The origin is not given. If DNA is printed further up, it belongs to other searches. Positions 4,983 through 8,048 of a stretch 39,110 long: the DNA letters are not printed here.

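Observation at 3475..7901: Atypical two-gene biotin-dependent carboxylase: divergent carboxyltransferase coupled to a 922-aa BC-linker-BCCP protein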

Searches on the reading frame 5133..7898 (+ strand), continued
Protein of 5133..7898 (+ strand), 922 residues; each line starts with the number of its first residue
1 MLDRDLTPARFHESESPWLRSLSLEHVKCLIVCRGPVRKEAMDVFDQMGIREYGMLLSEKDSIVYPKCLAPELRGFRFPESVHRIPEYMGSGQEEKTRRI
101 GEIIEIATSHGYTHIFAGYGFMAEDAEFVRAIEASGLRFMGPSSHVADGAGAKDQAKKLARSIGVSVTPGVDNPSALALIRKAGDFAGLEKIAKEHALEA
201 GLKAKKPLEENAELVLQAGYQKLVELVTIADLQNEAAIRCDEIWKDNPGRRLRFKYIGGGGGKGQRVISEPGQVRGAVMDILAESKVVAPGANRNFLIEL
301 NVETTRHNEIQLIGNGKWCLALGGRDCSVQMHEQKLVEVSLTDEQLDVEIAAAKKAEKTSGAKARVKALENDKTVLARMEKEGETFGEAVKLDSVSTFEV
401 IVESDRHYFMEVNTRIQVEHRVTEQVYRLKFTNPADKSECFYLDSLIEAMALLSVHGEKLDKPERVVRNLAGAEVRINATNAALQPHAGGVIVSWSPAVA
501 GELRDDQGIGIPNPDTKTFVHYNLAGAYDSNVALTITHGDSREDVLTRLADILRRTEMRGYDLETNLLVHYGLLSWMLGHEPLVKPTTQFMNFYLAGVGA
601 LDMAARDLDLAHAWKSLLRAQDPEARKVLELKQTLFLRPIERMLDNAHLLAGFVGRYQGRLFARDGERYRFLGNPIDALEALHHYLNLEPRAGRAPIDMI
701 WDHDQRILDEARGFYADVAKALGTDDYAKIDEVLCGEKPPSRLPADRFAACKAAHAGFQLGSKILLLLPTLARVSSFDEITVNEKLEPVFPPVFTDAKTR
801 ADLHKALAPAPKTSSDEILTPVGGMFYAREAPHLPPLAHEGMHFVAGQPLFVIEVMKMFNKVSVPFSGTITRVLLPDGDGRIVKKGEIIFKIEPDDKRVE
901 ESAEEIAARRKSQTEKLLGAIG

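Call 6: find_homologous_proteins(query=window:5133-7898:+)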
Query window:5133-7898:+ (922 aa): 6214 proteins with E <= 0.001 among 8000 candidates; the best 120 are listed.
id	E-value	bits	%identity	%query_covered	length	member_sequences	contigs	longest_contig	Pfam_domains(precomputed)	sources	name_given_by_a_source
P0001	0.0e+0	1950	92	100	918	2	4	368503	PF02786.23,PF00364.29,PF00289.29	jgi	jgi:acetyl/propionyl-CoA carboxylase alpha subunit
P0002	0.0e+0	1950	93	100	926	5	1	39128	PF02786.23,PF00364.29,PF00289.29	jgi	jgi:acetyl/propionyl-CoA carboxylase alpha subunit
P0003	0.0e+0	1724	83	100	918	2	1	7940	PF02786.23,PF00364.29,PF00289.29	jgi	jgi:acetyl/propionyl-CoA carboxylase alpha subunit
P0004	0.0e+0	1713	83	100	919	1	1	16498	PF02786.23,PF00364.29,PF00289.29,PF02785.26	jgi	jgi:acetyl/propionyl-CoA carboxylase alpha subunit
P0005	0.0e+0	1701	82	100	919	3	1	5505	PF02786.23,PF00364.29,PF00289.29,PF02785.26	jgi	jgi:acetyl/propionyl-CoA carboxylase alpha subunit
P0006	0.0e+0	1697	81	100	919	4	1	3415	PF02786.23,PF00364.29,PF00289.29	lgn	-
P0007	0.0e+0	1688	81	100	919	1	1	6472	PF02786.23,PF00364.29,PF00289.29,PF02785.26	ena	-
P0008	0.0e+0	1645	80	100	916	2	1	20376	PF02786.23,PF00364.29,PF00289.29,PF02785.26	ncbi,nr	ncbi:MAG TPA: biotin carboxylase N-terminal domain-containing protein [Candidatus Binatia bacterium]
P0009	0.0e+0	1625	79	100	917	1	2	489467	PF02786.23,PF00364.29,PF00289.29,PF02785.26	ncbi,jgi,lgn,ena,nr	ncbi:MAG TPA: biotin/lipoyl-containing protein [Candidatus Limnocylindrales bacterium]|nr:biotin/lip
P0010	0.0e+0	1593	93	82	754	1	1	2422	PF02786.23,PF00364.29,PF02785.26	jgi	jgi:acetyl/propionyl-CoA carboxylase alpha subunit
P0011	0.0e+0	1544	75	100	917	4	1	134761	PF02786.23,PF00364.29,PF00289.29,PF02785.26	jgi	jgi:acetyl/propionyl-CoA carboxylase alpha subunit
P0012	0.0e+0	1503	73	100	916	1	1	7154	PF02786.23,PF00364.29,PF00289.29,PF02785.26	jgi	-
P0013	0.0e+0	1492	72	100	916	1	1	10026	PF02786.23,PF00364.29,PF00289.29,PF02785.26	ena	-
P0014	0.0e+0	1471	71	100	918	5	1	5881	PF02786.23,PF00364.29,PF00289.29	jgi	jgi:acetyl/propionyl-CoA carboxylase alpha subunit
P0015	0.0e+0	1470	70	100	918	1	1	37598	PF02786.23,PF00364.29,PF00289.29,PF02785.26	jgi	jgi:acetyl/propionyl-CoA carboxylase alpha subunit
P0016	0.0e+0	1467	71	100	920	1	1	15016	PF02786.23,PF00364.29,PF00289.29,PF02785.26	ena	-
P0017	0.0e+0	1463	71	100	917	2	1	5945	PF02786.23,PF00364.29,PF00289.29,PF02785.26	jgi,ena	-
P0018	0.0e+0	1461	71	100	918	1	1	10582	PF02786.23,PF00364.29,PF00289.29,PF02785.26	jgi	jgi:acetyl/propionyl-CoA carboxylase alpha subunit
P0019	0.0e+0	1458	71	100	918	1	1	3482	PF02786.23,PF00364.29,PF00289.29,PF02785.26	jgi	jgi:acetyl/propionyl-CoA carboxylase alpha subunit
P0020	0.0e+0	1457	70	100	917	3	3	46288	PF02786.23,PF00364.29,PF00289.29,PF02785.26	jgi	jgi:acetyl/propionyl-CoA carboxylase alpha subunit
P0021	0.0e+0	1455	70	100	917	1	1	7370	PF02786.23,PF00364.29,PF00289.29,PF02785.26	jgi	jgi:acetyl/propionyl-CoA carboxylase alpha subunit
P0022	0.0e+0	1453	71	100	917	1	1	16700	PF02786.23,PF00364.29,PF00289.29,PF02785.26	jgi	jgi:acetyl/propionyl-CoA carboxylase alpha subunit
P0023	0.0e+0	1451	70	100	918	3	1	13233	PF02786.23,PF00364.29,PF00289.29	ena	-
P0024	0.0e+0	1449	70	100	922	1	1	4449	PF02786.23,PF00364.29,PF00289.29,PF02785.26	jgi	jgi:acetyl/propionyl-CoA carboxylase alpha subunit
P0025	0.0e+0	1449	70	100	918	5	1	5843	PF02786.23,PF00364.29,PF00289.29,PF02785.26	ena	-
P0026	0.0e+0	1439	70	100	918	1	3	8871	PF02786.23,PF00364.29,PF00289.29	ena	-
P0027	0.0e+0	1438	70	99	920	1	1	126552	PF02786.23,PF00364.29,PF00289.29,PF02785.26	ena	-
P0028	0.0e+0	1434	70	100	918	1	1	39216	PF02786.23,PF00364.29,PF00289.29,PF02785.26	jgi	jgi:acetyl/propionyl-CoA carboxylase alpha subunit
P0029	0.0e+0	1432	70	100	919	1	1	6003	PF02786.23,PF00364.29,PF00289.29,PF02785.26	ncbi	ncbi:MAG: biotin/lipoyl-containing protein [Polyangiales bacterium]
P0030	0.0e+0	1415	69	100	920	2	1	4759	PF02786.23,PF00364.29,PF00289.29,PF02785.26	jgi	jgi:acetyl/propionyl-CoA carboxylase alpha subunit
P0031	0.0e+0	1411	68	100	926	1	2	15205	PF02786.23,PF00364.29,PF00289.29,PF02785.26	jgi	jgi:acetyl/propionyl-CoA carboxylase alpha subunit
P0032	0.0e+0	1404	68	100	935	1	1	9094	PF02786.23,PF00364.29,PF00289.29,PF02785.26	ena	-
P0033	0.0e+0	1298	63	100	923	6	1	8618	PF02786.23,PF00364.29,PF00289.29,PF02785.26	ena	-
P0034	0.0e+0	1279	63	100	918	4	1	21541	PF02786.23,PF00364.29,PF00289.29,PF02785.26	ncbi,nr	ncbi:MAG: biotin carboxylase [Myxococcales bacterium]|nr:biotin carboxylase [Myxococcales bacterium]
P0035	0.0e+0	1277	62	100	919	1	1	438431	PF02786.23,PF00364.29,PF00289.29,PF02785.26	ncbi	-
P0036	0.0e+0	1275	62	100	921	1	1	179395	PF02786.23,PF00364.29,PF00289.29,PF02785.26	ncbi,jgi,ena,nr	ncbi:MAG: biotin carboxylase [Myxococcales bacterium]|nr:biotin carboxylase [Myxococcales bacterium]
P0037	0.0e+0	1271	62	100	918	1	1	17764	PF02786.23,PF00364.29,PF00289.29,PF02785.26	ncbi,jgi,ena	jgi:acetyl/propionyl-CoA carboxylase alpha subunit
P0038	0.0e+0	1269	62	100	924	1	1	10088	PF02786.23,PF00364.29,PF00289.29,PF02785.26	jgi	jgi:acetyl/propionyl-CoA carboxylase alpha subunit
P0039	0.0e+0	1268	62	100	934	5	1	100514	PF02786.23,PF00364.29,PF00289.29,PF02785.26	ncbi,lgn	-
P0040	0.0e+0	1267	61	100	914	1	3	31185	PF02786.23,PF00364.29,PF00289.29,PF02785.26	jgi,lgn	jgi:acetyl/propionyl-CoA carboxylase alpha subunit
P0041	0.0e+0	1261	61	100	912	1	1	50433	PF02786.23,PF00364.29,PF00289.29,PF02785.26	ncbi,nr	ncbi:MAG: biotin carboxylase [Myxococcales bacterium]|nr:biotin carboxylase [Myxococcales bacterium]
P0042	0.0e+0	1260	62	100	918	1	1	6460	PF02786.23,PF00364.29,PF00289.29,PF02785.26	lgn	-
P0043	0.0e+0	1259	62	100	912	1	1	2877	PF02786.23,PF00364.29,PF00289.29,PF02785.26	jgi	jgi:acetyl/propionyl-CoA carboxylase alpha subunit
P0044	0.0e+0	1257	61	100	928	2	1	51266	PF02786.23,PF00364.29,PF00289.29,PF02785.26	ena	-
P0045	0.0e+0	1256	62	100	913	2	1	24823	PF02786.23,PF00364.29,PF00289.29,PF02785.26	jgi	jgi:acetyl/propionyl-CoA carboxylase alpha subunit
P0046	0.0e+0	1256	61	100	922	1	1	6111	PF02786.23,PF00364.29,PF00289.29,PF02785.26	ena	-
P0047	0.0e+0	1254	61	100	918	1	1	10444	PF02786.23,PF00364.29,PF00289.29,PF02785.26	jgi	jgi:acetyl/propionyl-CoA carboxylase alpha subunit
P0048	0.0e+0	1253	61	100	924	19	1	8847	PF02786.23,PF00364.29,PF00289.29,PF02785.26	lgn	-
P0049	0.0e+0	1252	63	100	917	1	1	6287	PF02786.23,PF00364.29,PF00289.29,PF02785.26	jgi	jgi:acetyl/propionyl-CoA carboxylase alpha subunit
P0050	0.0e+0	1251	61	100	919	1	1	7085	PF02786.23,PF00364.29,PF00289.29,PF02785.26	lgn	-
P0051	0.0e+0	1250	61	100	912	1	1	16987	PF02786.23,PF00364.29,PF00289.29,PF02785.26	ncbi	-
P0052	0.0e+0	1250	61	100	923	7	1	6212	PF02786.23,PF00364.29,PF00289.29,PF02785.26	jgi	jgi:acetyl/propionyl-CoA carboxylase alpha subunit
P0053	0.0e+0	1249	62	100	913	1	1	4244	PF02786.23,PF00364.29,PF00289.29,PF02785.26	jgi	jgi:acetyl/propionyl-CoA carboxylase alpha subunit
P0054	0.0e+0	1249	62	100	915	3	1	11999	PF02786.23,PF00364.29,PF00289.29,PF02785.26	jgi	jgi:acetyl/propionyl-CoA carboxylase alpha subunit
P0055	0.0e+0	1249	61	100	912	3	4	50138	PF02786.23,PF00364.29,PF00289.29,PF02785.26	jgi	jgi:acetyl/propionyl-CoA carboxylase alpha subunit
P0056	0.0e+0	1248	62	99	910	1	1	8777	PF02786.23,PF00364.29,PF00289.29,PF02785.26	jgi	jgi:acetyl/propionyl-CoA carboxylase alpha subunit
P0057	0.0e+0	1248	62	100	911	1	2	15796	PF02786.23,PF00364.29,PF00289.29,PF02785.26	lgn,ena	-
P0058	0.0e+0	1247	61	100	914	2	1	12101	PF02786.23,PF00364.29,PF00289.29,PF02785.26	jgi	jgi:acetyl/propionyl-CoA carboxylase alpha subunit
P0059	0.0e+0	1246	62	100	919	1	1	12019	PF02786.23,PF00364.29,PF00289.29,PF02785.26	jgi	jgi:acetyl/propionyl-CoA carboxylase alpha subunit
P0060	0.0e+0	1246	60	100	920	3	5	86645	PF02786.23,PF00364.29,PF00289.29,PF02785.26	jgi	jgi:acetyl/propionyl-CoA carboxylase alpha subunit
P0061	0.0e+0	1244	61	100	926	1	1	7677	PF02786.23,PF00364.29,PF00289.29,PF02785.26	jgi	jgi:acetyl/propionyl-CoA carboxylase alpha subunit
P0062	0.0e+0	1241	61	100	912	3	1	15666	PF02786.23,PF00364.29,PF00289.29,PF02785.26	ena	-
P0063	0.0e+0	1240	61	100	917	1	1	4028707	PF02786.23,PF00364.29,PF00289.29,PF02785.26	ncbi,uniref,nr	ncbi:ATP-binding protein [Leptospira sp. GIMC2001]|uniref:ATP-binding protein n=1 Tax=Leptospira sp.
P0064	0.0e+0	1240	61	100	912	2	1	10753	PF02786.23,PF00364.29,PF00289.29,PF02785.26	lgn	-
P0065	0.0e+0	1238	62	100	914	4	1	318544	PF02786.23,PF00364.29,PF00289.29,PF02785.26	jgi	-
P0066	0.0e+0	1237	61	99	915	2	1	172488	PF02786.23,PF00364.29,PF00289.29,PF02785.26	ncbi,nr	ncbi:MAG TPA: biotin/lipoyl-containing protein [Myxococcota bacterium]|nr:biotin/lipoyl-containing p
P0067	0.0e+0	1236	61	100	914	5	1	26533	PF02786.23,PF00364.29,PF00289.29,PF02785.26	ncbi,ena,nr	ncbi:MAG TPA: biotin/lipoyl-containing protein [Myxococcota bacterium]|nr:biotin/lipoyl-containing p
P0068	0.0e+0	1234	61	100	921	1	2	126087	PF02786.23,PF00364.29,PF00289.29,PF02785.26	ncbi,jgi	-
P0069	0.0e+0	1234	61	100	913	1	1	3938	PF02786.23,PF00364.29,PF00289.29,PF02785.26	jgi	jgi:acetyl/propionyl-CoA carboxylase alpha subunit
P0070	0.0e+0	1233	61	100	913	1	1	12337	PF02786.23,PF00364.29,PF00289.29,PF02785.26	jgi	jgi:acetyl/propionyl-CoA carboxylase alpha subunit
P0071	0.0e+0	1231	61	97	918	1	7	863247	PF02786.23,PF00364.29,PF00289.29,PF02785.26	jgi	jgi:acetyl/propionyl-CoA carboxylase alpha subunit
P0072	0.0e+0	1231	61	100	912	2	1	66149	PF02786.23,PF00364.29,PF00289.29,PF02785.26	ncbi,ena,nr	ncbi:MAG: biotin carboxylase [Deltaproteobacteria bacterium]|nr:biotin carboxylase [Deltaproteobacte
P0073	0.0e+0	1231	62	100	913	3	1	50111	PF02786.23,PF00364.29,PF00289.29,PF02785.26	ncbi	-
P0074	0.0e+0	1230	60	100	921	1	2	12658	PF02786.23,PF00364.29,PF00289.29,PF02785.26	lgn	-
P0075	0.0e+0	1230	61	98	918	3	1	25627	PF02786.23,PF00364.29,PF00289.29,PF02785.26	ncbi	ncbi:MAG: biotin/lipoyl-containing protein [Polyangiales bacterium]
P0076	0.0e+0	1230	61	100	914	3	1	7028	PF02786.23,PF00364.29,PF00289.29,PF02785.26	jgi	-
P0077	0.0e+0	1229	61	100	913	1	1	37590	PF02786.23,PF00364.29,PF00289.29,PF02785.26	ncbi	-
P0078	0.0e+0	1229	61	100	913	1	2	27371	PF02786.23,PF00364.29,PF00289.29,PF02785.26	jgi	jgi:acetyl/propionyl-CoA carboxylase alpha subunit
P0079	0.0e+0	1226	61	99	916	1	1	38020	PF02786.23,PF00364.29,PF00289.29,PF02785.26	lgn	-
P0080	0.0e+0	1225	61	100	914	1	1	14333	PF02786.23,PF00364.29,PF00289.29,PF02785.26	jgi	jgi:acetyl/propionyl-CoA carboxylase alpha subunit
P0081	0.0e+0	1224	60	100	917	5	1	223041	PF02786.23,PF00364.29,PF00289.29,PF02785.26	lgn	-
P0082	0.0e+0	1224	60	100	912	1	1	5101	PF02786.23,PF00364.29,PF00289.29,PF02785.26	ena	-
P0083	0.0e+0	1224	61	100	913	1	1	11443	PF02786.23,PF00364.29,PF00289.29,PF02785.26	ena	-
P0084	0.0e+0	1223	60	100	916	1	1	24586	PF02786.23,PF00364.29,PF00289.29,PF02785.26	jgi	jgi:acetyl/propionyl-CoA carboxylase alpha subunit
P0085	0.0e+0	1221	60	100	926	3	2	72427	PF02786.23,PF00364.29,PF00289.29,PF02785.26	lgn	-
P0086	0.0e+0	1220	61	100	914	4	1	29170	PF02786.23,PF00364.29,PF00289.29,PF02785.26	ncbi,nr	ncbi:MAG: biotin carboxylase [Deltaproteobacteria bacterium]|nr:biotin carboxylase [Deltaproteobacte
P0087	0.0e+0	1220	60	100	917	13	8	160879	PF02786.23,PF00364.29,PF00289.29,PF02785.26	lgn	-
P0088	0.0e+0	1219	60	97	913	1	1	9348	PF02786.23,PF00364.29,PF00289.29,PF02785.26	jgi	jgi:acetyl/propionyl-CoA carboxylase alpha subunit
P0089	0.0e+0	1219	60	100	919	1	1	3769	PF02786.23,PF00364.29,PF00289.29,PF02785.26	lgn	-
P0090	0.0e+0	1218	61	100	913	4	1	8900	PF02786.23,PF00364.29,PF00289.29,PF02785.26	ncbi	-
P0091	0.0e+0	1217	61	100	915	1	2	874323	PF02786.23,PF00364.29,PF00289.29,PF02785.26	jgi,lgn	jgi:acetyl/propionyl-CoA carboxylase alpha subunit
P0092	0.0e+0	1217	61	100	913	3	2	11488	PF02786.23,PF00364.29,PF00289.29,PF02785.26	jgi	jgi:acetyl/propionyl-CoA carboxylase alpha subunit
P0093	0.0e+0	1216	59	99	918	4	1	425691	PF02786.23,PF00364.29,PF00289.29,PF02785.26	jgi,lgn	-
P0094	0.0e+0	1216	61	100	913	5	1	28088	PF02786.23,PF00364.29,PF00289.29,PF02785.26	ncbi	ncbi:MAG TPA: biotin/lipoyl-containing protein [Myxococcota bacterium]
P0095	0.0e+0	1215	61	97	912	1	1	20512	PF02786.23,PF00364.29,PF00289.29,PF02785.26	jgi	jgi:acetyl/propionyl-CoA carboxylase alpha subunit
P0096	0.0e+0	1215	59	100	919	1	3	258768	PF02786.23,PF00364.29,PF00289.29,PF02785.26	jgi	jgi:acetyl/propionyl-CoA carboxylase alpha subunit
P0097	0.0e+0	1214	61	100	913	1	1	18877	PF02786.23,PF00364.29,PF00289.29,PF02785.26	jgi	jgi:acetyl/propionyl-CoA carboxylase alpha subunit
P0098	0.0e+0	1214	59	99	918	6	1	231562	PF02786.23,PF00364.29,PF00289.29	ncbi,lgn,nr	ncbi:MAG: biotin carboxylase [Leptospira sp.]|nr:biotin carboxylase [Leptospira sp.]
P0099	0.0e+0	1214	59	97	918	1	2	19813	PF02786.23,PF00364.29,PF00289.29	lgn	-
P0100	0.0e+0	1213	59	100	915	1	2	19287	PF02786.23,PF00364.29,PF00289.29,PF02785.26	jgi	jgi:acetyl/propionyl-CoA carboxylase alpha subunit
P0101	0.0e+0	1213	59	99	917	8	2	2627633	PF02786.23,PF00364.29,PF00289.29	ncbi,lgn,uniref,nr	ncbi:biotin carboxylase [Leptospira biflexa]|uniref:ATP-binding protein n=1 Tax=Leptospira biflexa T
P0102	0.0e+0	1213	61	100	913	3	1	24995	PF02786.23,PF00364.29,PF00289.29,PF02785.26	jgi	jgi:acetyl/propionyl-CoA carboxylase alpha subunit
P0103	0.0e+0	1213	60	100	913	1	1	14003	PF02786.23,PF00364.29,PF00289.29,PF02785.26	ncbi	-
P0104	0.0e+0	1212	60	100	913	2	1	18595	PF02786.23,PF00364.29,PF00289.29,PF02785.26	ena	-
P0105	0.0e+0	1212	59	100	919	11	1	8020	PF02786.23,PF00364.29,PF00289.29,PF02785.26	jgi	jgi:acetyl/propionyl-CoA carboxylase alpha subunit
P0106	0.0e+0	1212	60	100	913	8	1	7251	PF02786.23,PF00364.29,PF00289.29,PF02785.26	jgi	jgi:acetyl/propionyl-CoA carboxylase alpha subunit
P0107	0.0e+0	1212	59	100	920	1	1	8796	PF02786.23,PF00364.29,PF00289.29,PF02785.26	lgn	-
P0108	0.0e+0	1211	61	100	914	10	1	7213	PF02786.23,PF00364.29,PF00289.29,PF02785.26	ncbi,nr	ncbi:MAG TPA: biotin/lipoyl-containing protein [Myxococcota bacterium]|nr:biotin/lipoyl-containing p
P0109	0.0e+0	1211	60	97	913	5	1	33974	PF02786.23,PF00364.29,PF00289.29,PF02785.26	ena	-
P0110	0.0e+0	1210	59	99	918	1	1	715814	PF02786.23,PF00364.29,PF00289.29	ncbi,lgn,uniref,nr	ncbi:biotin carboxylase [Leptospira ryugenii]|uniref:Biotin carboxylase n=1 Tax=Leptospira ryugenii 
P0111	0.0e+0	1210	61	100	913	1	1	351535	PF02786.23,PF00364.29,PF00289.29,PF02785.26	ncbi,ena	-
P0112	0.0e+0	1209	60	100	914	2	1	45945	PF02786.23,PF00364.29,PF00289.29,PF02785.26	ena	-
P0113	0.0e+0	1209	58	100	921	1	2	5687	PF02786.23,PF00364.29,PF00289.29,PF02785.26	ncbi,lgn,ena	-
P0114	0.0e+0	1209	60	100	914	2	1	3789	PF02786.23,PF00364.29,PF00289.29,PF02785.26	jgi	jgi:acetyl/propionyl-CoA carboxylase alpha subunit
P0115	0.0e+0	1207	60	99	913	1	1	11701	PF02786.23,PF00364.29,PF00289.29,PF02785.26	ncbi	-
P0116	0.0e+0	1206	61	100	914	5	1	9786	PF02786.23,PF00364.29,PF00289.29,PF02785.26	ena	-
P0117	0.0e+0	1206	60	100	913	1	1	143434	PF02786.23,PF00364.29,PF00289.29,PF02785.26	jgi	-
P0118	0.0e+0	1205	59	99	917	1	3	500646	PF02786.23,PF00364.29,PF00289.29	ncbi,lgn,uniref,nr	ncbi:biotin/lipoyl-containing protein [Leptospira bandrabouensis]|uniref:ATP-binding protein n=1 Tax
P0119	0.0e+0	1205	61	100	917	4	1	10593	PF02786.23,PF00364.29,PF00289.29,PF02785.26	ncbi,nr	ncbi:MAG: biotin carboxylase [Myxococcales bacterium]|nr:biotin carboxylase [Myxococcales bacterium]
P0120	0.0e+0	1205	60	100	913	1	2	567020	PF02786.23,PF00364.29,PF00289.29,PF02785.26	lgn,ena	-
